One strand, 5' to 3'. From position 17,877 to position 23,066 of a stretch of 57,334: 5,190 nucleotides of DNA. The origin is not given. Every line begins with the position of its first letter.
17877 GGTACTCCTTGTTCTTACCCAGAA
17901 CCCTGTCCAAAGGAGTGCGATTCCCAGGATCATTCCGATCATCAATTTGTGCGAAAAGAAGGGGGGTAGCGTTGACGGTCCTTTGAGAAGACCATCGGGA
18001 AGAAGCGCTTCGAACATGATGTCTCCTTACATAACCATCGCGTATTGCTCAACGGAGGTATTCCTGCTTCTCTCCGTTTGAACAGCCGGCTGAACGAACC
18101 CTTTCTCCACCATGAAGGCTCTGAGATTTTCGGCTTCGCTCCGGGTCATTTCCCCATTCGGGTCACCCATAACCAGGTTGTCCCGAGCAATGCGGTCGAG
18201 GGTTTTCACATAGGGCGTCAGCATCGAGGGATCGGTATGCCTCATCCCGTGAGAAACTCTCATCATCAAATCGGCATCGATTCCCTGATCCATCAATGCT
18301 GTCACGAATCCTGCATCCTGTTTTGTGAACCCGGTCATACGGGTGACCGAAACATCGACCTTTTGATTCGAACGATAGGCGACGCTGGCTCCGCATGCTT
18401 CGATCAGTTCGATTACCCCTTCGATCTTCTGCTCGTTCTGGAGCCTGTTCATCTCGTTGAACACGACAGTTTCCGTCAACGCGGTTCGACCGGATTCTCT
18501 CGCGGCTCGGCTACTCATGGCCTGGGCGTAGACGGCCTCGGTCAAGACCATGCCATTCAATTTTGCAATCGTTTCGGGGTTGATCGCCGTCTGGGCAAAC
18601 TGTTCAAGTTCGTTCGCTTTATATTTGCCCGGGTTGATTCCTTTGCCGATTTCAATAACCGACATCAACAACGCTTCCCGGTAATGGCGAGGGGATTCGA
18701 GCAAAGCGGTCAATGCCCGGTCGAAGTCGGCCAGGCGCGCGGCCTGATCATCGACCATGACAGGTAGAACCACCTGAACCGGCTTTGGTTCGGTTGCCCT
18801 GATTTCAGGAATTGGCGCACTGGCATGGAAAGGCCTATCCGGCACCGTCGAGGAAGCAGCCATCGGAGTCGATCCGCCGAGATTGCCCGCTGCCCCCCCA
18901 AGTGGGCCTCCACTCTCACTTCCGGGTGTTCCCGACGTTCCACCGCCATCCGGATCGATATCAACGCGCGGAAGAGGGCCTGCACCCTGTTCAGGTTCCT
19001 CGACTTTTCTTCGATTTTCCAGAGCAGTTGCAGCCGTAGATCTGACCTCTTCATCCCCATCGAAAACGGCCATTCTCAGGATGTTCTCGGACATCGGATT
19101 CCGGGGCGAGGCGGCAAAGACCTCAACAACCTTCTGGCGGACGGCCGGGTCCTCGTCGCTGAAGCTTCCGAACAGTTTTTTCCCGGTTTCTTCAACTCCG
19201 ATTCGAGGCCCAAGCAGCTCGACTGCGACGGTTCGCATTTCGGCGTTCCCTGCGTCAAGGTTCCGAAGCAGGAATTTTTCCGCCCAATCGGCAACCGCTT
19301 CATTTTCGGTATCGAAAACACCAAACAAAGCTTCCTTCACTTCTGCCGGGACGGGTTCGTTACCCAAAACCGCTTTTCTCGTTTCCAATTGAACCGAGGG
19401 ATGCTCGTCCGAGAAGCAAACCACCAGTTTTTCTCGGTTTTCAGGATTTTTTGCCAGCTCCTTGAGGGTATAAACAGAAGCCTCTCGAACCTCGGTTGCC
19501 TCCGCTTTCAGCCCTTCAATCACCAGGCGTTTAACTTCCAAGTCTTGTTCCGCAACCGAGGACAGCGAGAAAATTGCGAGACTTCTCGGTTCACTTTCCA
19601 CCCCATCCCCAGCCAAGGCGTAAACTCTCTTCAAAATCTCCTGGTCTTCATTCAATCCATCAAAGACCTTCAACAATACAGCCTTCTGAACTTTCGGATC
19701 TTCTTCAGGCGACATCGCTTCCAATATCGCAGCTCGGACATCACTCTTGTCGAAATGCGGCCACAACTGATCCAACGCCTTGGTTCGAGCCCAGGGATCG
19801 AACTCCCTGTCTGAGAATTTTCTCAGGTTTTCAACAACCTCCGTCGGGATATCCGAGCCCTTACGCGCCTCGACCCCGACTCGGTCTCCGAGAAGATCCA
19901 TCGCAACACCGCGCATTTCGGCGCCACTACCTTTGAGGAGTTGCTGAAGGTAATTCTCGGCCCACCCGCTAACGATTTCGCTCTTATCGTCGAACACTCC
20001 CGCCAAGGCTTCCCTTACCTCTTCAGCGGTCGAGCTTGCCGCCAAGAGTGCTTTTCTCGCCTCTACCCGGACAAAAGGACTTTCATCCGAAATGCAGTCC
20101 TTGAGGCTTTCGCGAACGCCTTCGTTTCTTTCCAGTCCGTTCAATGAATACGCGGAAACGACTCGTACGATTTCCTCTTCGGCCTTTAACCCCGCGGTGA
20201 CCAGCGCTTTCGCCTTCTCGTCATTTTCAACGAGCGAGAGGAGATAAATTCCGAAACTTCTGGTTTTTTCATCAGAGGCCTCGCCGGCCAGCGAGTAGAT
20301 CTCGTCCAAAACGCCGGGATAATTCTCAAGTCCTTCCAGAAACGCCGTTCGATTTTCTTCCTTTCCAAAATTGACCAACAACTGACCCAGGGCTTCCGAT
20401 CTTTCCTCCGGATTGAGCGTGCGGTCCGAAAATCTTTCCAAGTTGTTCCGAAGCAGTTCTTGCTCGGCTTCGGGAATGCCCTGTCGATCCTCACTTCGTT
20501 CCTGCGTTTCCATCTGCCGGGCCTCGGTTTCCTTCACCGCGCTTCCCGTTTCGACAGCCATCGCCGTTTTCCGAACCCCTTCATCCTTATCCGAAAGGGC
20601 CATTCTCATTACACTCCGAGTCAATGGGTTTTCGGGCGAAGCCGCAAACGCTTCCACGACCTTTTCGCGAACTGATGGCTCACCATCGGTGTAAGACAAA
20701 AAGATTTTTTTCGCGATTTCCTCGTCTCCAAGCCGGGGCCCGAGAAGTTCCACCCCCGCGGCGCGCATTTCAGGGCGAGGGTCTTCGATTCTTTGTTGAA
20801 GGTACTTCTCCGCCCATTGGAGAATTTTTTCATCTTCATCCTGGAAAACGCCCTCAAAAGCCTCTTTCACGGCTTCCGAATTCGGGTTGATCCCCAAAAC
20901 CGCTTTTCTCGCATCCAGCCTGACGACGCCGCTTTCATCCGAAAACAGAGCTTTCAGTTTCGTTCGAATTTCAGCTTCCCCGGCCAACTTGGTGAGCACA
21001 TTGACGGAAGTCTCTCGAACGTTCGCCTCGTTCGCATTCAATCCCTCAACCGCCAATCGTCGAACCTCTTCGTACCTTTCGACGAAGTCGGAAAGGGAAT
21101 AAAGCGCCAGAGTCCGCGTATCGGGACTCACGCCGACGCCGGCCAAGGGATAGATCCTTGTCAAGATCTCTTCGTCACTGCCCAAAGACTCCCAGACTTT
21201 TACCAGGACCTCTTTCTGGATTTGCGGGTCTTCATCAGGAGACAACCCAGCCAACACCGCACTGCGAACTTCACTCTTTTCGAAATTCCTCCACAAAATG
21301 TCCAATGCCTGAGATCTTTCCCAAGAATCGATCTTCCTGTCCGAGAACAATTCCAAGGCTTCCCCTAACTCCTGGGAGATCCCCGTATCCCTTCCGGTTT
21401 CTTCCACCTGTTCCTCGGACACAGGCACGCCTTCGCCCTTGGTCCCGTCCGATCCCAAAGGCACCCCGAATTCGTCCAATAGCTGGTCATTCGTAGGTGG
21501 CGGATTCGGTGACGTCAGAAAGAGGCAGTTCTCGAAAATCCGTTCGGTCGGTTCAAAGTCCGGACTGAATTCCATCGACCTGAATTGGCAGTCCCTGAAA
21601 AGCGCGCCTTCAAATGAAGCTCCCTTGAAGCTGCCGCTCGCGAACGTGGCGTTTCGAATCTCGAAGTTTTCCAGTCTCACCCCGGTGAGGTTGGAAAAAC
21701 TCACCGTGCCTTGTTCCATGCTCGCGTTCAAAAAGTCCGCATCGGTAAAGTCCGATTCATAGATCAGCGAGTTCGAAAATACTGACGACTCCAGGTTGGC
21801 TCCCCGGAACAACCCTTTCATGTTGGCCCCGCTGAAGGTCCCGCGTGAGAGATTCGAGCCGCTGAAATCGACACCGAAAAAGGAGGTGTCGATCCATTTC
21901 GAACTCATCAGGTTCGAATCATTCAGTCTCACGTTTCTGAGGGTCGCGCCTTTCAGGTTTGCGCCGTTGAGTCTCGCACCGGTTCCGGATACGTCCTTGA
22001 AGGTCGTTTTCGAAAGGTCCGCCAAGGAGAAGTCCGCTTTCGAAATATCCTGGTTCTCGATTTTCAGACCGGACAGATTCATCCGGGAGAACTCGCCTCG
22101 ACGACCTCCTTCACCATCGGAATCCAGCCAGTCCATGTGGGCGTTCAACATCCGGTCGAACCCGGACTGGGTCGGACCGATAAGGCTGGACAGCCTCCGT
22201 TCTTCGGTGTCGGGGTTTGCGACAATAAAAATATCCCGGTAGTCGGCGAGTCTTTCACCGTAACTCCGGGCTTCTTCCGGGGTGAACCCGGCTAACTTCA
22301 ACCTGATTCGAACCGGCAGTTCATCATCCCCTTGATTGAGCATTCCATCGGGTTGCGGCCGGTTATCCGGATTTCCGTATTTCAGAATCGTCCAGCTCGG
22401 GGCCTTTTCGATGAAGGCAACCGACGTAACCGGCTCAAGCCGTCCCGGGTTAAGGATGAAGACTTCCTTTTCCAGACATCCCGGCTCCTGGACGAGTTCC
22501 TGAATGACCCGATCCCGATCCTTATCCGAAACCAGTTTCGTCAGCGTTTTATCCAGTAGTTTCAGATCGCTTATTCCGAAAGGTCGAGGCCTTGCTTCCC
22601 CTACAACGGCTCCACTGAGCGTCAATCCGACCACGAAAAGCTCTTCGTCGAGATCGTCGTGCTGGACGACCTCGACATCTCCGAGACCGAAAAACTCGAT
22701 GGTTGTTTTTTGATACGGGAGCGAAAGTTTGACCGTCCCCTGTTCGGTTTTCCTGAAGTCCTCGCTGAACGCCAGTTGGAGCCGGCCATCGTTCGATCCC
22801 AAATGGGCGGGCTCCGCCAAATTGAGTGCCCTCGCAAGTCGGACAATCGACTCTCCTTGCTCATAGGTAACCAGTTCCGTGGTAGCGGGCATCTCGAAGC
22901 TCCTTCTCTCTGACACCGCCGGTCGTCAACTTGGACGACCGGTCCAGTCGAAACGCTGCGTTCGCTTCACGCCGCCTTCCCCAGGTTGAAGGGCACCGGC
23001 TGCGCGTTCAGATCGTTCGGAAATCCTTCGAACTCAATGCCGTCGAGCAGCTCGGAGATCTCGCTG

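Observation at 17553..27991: Ten-gene cluster of unknown function under sigma54-type control: giant pentapeptide/HEAT protein plus partners, four orphan proteins and an SF2 helicase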

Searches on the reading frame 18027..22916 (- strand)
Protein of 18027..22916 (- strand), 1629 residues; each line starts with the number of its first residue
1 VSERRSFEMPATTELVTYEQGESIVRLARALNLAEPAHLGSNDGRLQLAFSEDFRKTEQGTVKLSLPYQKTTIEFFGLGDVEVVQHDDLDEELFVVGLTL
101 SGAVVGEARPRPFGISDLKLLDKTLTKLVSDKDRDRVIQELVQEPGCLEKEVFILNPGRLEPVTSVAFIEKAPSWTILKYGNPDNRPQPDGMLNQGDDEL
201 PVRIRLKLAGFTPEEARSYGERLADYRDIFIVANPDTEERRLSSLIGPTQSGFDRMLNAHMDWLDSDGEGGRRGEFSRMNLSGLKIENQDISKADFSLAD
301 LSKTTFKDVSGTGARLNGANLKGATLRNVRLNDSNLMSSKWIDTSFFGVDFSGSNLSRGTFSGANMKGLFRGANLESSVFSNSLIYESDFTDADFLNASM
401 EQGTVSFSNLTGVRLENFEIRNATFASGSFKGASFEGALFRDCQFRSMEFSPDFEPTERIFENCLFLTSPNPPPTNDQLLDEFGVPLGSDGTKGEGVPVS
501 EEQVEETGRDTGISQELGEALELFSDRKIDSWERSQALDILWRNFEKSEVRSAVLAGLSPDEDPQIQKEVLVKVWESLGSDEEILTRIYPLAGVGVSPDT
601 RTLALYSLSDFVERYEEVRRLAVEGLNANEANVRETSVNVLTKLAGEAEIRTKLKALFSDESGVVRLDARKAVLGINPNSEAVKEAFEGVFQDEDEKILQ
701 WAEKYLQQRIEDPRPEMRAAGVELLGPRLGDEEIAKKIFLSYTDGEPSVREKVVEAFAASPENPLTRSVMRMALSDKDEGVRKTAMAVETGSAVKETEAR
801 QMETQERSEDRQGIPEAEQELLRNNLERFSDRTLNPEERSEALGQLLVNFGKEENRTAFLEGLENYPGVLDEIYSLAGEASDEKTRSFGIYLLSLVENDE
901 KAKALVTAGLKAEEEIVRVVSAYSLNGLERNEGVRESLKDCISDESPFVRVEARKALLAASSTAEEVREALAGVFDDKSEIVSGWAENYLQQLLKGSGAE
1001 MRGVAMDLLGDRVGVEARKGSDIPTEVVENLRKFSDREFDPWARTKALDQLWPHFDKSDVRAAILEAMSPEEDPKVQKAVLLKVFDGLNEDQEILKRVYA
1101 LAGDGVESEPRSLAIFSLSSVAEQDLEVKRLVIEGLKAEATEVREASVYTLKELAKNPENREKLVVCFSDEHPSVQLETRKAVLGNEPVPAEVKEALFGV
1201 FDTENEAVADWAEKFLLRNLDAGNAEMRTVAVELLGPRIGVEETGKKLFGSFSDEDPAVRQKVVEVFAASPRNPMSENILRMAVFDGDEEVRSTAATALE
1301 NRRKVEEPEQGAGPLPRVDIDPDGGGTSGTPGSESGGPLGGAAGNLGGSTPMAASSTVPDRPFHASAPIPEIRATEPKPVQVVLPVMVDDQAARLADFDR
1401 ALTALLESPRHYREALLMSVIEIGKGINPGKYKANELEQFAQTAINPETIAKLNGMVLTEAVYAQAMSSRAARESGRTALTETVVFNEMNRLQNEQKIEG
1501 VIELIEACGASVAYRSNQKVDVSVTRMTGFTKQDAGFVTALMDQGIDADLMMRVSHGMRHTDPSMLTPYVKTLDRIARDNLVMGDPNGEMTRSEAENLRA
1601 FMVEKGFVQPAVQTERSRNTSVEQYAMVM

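Call 4: search_protein_families(library=pfam, proteins=[window:18027-22916:-], max_evalue=0.01)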
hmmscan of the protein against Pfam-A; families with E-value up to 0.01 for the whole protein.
window:18027-22916:- (1629 aa): 10 families
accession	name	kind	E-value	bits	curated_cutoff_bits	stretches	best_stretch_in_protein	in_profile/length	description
PF13646.12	HEAT_2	-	4.9e-31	107.3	27.7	3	706-785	4-83/88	HEAT repeats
PF13599.13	Pentapeptide_4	-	4.7e-17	62.2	38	3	335-406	2-74/78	Pentapeptide repeat region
PF00805.28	Pentapeptide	-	2.8e-16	59.2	20.2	3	294-333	1-40/40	Pentapeptide repeats (8 copies)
PF02985.28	HEAT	-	1.3e-13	50.2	23.5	0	1132-1156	5-29/31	HEAT repeat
PF13576.12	Pentapeptide_3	-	6.5e-11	42.7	27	1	411-446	2-39/48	Pentapeptide repeats (9 copies)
PF23894.2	LD_SV2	-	4.5e-06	27.4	29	0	416-468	18-69/92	SV2A/B/C luminal domain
PF12717.13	Cnd1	-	7.5e-06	26.5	26.4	0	932-1066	20-139/162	non-SMC mitotic condensation complex subunit 1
PF21581.3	SCD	-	9.7e-06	26.2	27.5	0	625-657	38-70/75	Stromalin conservative domain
PF18991.6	DUF5724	-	2.1e-05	23.2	25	1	730-803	426-499/1214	Family of unknown function (DUF5724)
PF13513.12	HEAT_EZ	-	0.0097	16.9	27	0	688-726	15-53/55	HEAT-like repeat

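Call 5: search_protein_families(library=padloc, proteins=[window:18027-22916:-], max_evalue=0.01)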
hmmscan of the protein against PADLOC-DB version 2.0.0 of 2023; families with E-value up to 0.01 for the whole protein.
window:18027-22916:- (1629 aa): 1 family
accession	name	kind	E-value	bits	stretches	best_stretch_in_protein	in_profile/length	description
PDLC02919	HEAT-ARM_XIII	-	5.4e-13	45.3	1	1077-1178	368-465/1972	-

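Call 114: search_protein_families(library=ncbifam, proteins=[window:18027-22916:-], max_evalue=0.01)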
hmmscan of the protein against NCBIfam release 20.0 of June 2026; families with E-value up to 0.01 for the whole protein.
window:18027-22916:- (1629 aa): 18 families
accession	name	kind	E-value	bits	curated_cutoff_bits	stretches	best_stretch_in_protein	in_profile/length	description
NF047416.1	penta_HetL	equivalog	1.8e-18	66.8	260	2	280-425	69-213/218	heterocyst differentiation pentapeptide repeat protein HetL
NF052603.1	penta_Alr5209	equivalog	3e-13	49.9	125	2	271-349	11-88/113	Alr5209 family pentapeptide repeat protein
NF033086.2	penta_rpt_Qnr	equivalog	2.4e-11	43.8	240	1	275-367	72-164/211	Qnr family pentapeptide repeat protein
NF010374.0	PRK13800.1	equivalog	2.8e-11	42.4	1196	2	554-790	626-864/898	fumarate reductase/succinate dehydrogenase flavoprotein subunit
NF000056.3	penta_rpt_QnrS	exception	3.9e-09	36.5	460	1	275-375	78-179/218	QnrS family quinolone resistance pentapeptide repeat protein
NF011744.0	PRK15197.1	equivalog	9.4e-09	34.8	274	1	279-365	154-240/291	SPI-2 type III secretion system effector PipB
NF000071.4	penta_rpt_QnrA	exception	2e-08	34.3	450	1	275-364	78-167/218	QnrA family quinolone resistance pentapeptide repeat protein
NF011743.0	PRK15196.1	equivalog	2.1e-08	33.5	354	1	278-427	176-321/350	type III secretion system effector PipB2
NF000421.1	penta_rpt_QnrVC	exception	2.2e-08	34.3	460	1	276-365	79-168/218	QnrVC family quinolone resistance pentapeptide repeat protein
NF012152.0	penta_rpt_QnrC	exception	2.2e-08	34.3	500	1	275-364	78-167/221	QnrC family quinolone resistance pentapeptide repeat protein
NF012151.0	penta_rpt_QnrAS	exception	3.8e-08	33.6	490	1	275-370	78-172/218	QnrAS family quinolone resistance pentapeptide repeat protein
NF038182.1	penta_rpt_SmQnr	exception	2.7e-07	30.6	460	1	276-366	77-167/215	SmQnr family pentapeptide repeat protein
NF000139.2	penta_rpt_QnrD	exception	4.5e-07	30.1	425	1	275-451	9-167/214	QnrD family quinolone resistance pentapeptide repeat protein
NF000420.1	penta_rpt_QnrB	exception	7.4e-07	29.4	460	1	315-395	115-191/214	QnrB family quinolone resistance pentapeptide repeat protein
NF007264.0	PRK09718.1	equivalog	5.2e-06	25.5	326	1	275-424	91-234/512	SopA family protein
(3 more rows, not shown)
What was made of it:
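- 18027..22916 (-): Giant cytoplasmic protein of 1629 aa (probably starts at M9). It has an orphan N-terminal domain (aa 1-270), a pentapeptide beta-helix (about 271-470), three tandem HEAT modules (515-1309), a Gly/Ser/Pro linker, and an orphan C-terminal domain (about 1385-1629). Pfam in call 4 and NCBIfam (HetL/Qnr-like) in call 114.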

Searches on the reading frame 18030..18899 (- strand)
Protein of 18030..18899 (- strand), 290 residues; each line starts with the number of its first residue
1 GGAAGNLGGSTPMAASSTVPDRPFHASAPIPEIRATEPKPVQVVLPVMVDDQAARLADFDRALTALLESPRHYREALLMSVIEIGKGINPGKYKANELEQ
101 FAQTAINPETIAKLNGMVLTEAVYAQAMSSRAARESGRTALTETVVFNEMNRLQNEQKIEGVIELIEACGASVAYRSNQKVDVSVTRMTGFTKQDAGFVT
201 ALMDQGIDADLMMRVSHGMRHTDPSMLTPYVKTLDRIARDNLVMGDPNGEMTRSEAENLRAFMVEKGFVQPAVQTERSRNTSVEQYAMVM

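Call 62: search_protein_representatives(protein=window:18030-18899:-)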
Query: 290 residues. Proteins with E-value up to 0.001 (for the whole library): 2; up to 1e-10: 2; up to 1e-30: 1. The best 2 are listed.
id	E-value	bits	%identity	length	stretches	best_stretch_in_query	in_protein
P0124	1.9e-182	620.9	100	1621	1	1-290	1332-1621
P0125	4.5e-22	95.4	33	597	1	54-272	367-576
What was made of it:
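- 18027..22916 (-): An exhaustive search of 1.84 billion representatives with the C-terminal domain finds only itself and the HEAT-597 paralogue (call 62).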

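Call 85: search_solved_structures(query=A6, max_evalue=10)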
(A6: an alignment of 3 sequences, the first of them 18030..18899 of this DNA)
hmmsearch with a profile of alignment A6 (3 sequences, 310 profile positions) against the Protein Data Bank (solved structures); distinct sequences matched with E-value up to 10: 2.
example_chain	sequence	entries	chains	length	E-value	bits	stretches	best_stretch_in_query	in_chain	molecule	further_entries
9x1w_A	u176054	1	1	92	0.12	14.8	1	10-95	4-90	P57-M4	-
8q5n_A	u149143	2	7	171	1.2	11.5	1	49-89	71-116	Restriction endonuclease (NhoI)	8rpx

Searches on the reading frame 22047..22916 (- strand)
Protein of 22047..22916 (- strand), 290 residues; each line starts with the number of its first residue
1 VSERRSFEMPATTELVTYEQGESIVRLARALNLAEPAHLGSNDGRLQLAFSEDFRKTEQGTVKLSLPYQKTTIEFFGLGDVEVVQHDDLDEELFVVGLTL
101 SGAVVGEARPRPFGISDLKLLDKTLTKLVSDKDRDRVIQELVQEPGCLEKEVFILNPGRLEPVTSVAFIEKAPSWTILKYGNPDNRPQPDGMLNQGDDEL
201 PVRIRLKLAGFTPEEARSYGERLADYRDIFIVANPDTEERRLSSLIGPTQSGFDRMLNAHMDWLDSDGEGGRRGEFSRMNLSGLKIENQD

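Call 84: search_solved_structures(query=A5, max_evalue=10)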
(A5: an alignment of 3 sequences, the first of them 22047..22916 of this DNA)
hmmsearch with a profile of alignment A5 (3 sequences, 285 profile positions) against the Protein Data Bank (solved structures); distinct sequences matched with E-value up to 10: 3.
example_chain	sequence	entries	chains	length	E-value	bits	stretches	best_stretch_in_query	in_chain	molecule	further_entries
8sl0_A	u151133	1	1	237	0.31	13.5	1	43-137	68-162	Gasdermin bGSDM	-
7n51_A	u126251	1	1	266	0.41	13.2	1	43-137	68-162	Gasdermin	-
9okb_L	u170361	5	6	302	1.2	11.6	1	56-102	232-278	Centromere protein L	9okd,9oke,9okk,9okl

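Call 86: search_solved_structures(query=A5, max_evalue=1, show_alignments=2)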
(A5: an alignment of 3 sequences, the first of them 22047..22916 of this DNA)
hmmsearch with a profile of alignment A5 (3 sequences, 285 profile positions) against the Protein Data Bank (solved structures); distinct sequences matched with E-value up to 1: 2.
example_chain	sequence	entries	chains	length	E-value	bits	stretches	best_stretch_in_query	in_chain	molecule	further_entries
8sl0_A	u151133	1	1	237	0.31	13.5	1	43-137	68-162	Gasdermin bGSDM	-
7n51_A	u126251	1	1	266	0.41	13.2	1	43-137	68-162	Gasdermin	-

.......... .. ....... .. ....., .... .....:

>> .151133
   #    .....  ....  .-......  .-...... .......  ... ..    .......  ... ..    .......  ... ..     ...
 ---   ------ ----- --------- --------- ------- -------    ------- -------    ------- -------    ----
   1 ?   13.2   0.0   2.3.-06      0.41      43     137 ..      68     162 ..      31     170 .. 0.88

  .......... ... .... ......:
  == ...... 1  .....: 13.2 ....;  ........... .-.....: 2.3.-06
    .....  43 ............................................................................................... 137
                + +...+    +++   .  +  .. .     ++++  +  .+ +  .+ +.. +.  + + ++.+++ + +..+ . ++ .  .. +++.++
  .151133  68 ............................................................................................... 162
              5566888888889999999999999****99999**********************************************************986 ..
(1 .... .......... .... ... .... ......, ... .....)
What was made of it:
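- On Bacterial gasdermin: The PDB profile search gives only E=0.3 (calls 84, 86).
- The match is a gapless 95-residue alignment that places 'RVIQELV' on gasdermin '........' (calls 84, 86).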

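Call 88: search_protein_families(library=pfam, alignment_id=A5, max_evalue=10)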
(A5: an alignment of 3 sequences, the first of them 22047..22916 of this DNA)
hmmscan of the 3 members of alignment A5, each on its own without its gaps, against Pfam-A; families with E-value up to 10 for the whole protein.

A. member 1, window:22047-22916:- (290 aa): 1 family
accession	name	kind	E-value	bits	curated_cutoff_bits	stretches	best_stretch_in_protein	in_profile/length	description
PF21115.3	UBA_BRSK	-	0.18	12.6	27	1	125-155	8-38/43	BRSK1/2 UBA domain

B. families by the number of members that match (of 3 scanned): 1 family
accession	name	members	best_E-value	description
PF21115.3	UBA_BRSK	1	0.18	BRSK1/2 UBA domain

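Call 89: search_protein_families(library=padloc, alignment_id=A5, max_evalue=10)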
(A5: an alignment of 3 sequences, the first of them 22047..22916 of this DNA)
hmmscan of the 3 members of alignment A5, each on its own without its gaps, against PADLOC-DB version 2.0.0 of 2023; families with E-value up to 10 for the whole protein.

A. member 1, window:22047-22916:- (290 aa): 0 families

B. families by the number of members that match (of 3 scanned): 0 families
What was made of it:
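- On Bacterial gasdermin: Pfam and PADLOC give no hit (calls 88, 89).
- Pfam and PADLOC give no gasdermin hit for any of three orthologues (calls 88, 89).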

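Call 102: predict_structure(protein=window:22047-22916:-)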
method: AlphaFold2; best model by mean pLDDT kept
length: 290 residues; sequences in the alignment: 1
mean_pLDDT: 32.8   pTM: 0.22
mean pLDDT of the five models: 32.8, 28.1, 28.0, 27.8, 27.5
residues with pLDDT >= 90: 0; 70-90: 0; 50-70: 0; < 50: 290
segments of 3 or more residues with pLDDT < 50: 1-290
pLDDT, mean of each block of 10 residues (from residue 1): 33 27 29 32 32 34 29 27 30 26 26 34 38 42 33 26 26 30 35 33 34 45 38 32 33 39 41 36 31
secondary structure, 60 per line:
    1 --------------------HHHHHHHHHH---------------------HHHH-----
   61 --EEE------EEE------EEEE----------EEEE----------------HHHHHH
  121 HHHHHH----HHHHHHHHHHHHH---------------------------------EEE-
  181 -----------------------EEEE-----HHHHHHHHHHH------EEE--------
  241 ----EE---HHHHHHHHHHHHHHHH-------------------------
elements in order: H21-30 H52-55 E63-65 E72-74 E81-84 E95-98 H115-126 H131-143 E177-179 E204-207 H213-223 E230-232 H250-265
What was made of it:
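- On Bacterial gasdermin: The AlphaFold2 model is unusable at pLDDT 33 (call 102).
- The single-sequence AlphaFold2 model failed at pLDDT 33, so no fold comparison was possible (call 102).
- Tried and rejected: The single-sequence model was unusable at pLDDT 33 (call 102).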

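Call 118: find_related_loci(query=A5, collection=viral_contigs, flank=10000)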
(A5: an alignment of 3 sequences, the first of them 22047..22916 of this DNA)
Query A5 (290 aa) in viral_contigs; peptide patterns used: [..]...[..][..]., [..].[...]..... (x = any residue, [..] = any of these).
117 stretches matched a pattern, but none encodes a relative of the query by tblastn (E <= 1e-3).
